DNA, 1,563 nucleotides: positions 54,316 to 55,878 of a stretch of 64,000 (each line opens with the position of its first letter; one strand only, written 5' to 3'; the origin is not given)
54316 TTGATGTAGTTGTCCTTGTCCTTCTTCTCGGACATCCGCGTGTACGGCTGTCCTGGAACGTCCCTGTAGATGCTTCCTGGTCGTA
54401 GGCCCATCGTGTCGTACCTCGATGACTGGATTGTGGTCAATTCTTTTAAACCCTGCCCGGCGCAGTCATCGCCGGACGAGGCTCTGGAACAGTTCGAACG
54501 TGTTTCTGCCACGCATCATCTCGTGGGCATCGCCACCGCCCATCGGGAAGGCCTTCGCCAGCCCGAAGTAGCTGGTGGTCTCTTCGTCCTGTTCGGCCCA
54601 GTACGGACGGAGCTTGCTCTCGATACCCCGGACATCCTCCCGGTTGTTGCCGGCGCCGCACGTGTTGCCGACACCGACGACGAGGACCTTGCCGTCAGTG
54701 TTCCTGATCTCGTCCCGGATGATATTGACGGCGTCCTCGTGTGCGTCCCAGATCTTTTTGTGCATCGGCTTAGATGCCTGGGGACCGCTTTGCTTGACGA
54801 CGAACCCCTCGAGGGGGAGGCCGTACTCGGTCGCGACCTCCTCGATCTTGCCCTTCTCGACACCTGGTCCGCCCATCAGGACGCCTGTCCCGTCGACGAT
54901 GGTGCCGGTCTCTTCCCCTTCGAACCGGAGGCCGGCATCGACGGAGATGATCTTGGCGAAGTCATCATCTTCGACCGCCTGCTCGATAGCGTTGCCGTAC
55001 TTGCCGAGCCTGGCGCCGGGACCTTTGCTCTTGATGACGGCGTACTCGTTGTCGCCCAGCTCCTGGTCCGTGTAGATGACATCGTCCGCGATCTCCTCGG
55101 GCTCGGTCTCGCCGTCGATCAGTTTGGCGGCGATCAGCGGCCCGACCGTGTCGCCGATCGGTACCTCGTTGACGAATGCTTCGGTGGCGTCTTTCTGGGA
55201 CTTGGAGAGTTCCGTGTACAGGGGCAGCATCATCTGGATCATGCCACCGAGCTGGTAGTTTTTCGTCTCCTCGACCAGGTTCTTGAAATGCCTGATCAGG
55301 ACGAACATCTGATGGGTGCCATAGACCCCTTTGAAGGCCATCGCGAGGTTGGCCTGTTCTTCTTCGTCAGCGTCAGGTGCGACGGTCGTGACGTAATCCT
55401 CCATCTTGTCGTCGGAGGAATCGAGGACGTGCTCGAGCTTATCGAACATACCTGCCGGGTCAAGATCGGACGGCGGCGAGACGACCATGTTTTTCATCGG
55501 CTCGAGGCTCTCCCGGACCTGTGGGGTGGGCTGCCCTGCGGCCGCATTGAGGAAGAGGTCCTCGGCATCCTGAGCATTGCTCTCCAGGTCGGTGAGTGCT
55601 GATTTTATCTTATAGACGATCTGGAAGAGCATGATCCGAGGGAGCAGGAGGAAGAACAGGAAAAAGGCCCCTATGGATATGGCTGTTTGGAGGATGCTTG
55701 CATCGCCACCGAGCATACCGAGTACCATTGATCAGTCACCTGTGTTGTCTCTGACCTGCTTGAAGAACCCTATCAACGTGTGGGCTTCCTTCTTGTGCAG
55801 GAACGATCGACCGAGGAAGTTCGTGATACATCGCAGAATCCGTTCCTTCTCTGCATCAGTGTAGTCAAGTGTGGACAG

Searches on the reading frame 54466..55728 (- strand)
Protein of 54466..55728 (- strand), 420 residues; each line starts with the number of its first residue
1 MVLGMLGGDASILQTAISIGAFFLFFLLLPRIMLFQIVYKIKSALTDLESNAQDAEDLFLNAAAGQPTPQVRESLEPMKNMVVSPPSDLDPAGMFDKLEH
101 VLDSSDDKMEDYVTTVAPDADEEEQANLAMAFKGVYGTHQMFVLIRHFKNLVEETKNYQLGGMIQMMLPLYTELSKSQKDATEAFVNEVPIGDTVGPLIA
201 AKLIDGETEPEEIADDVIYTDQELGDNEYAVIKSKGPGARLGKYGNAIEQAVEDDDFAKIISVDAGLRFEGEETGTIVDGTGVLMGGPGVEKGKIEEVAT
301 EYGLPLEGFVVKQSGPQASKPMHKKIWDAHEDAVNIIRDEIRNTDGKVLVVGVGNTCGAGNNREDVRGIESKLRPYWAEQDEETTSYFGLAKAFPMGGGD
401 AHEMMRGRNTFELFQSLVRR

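Call 80: search_protein_families(library=pfam, proteins=[window:54466-55728:-], max_evalue=0.01)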
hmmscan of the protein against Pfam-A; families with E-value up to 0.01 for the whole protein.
window:54466-55728:- (420 aa): 2 families
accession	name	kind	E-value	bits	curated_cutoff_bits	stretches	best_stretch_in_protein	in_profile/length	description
PF23542.1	DUF1512_C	-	3.2e-47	161.1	25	1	191-358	1-173/175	Domain of unknown function (DUF1512) C-terminal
PF07431.17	DUF1512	-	3.2e-26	92.6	25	1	17-186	6-176/177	Protein of unknown function (DUF1512) N-terminal domain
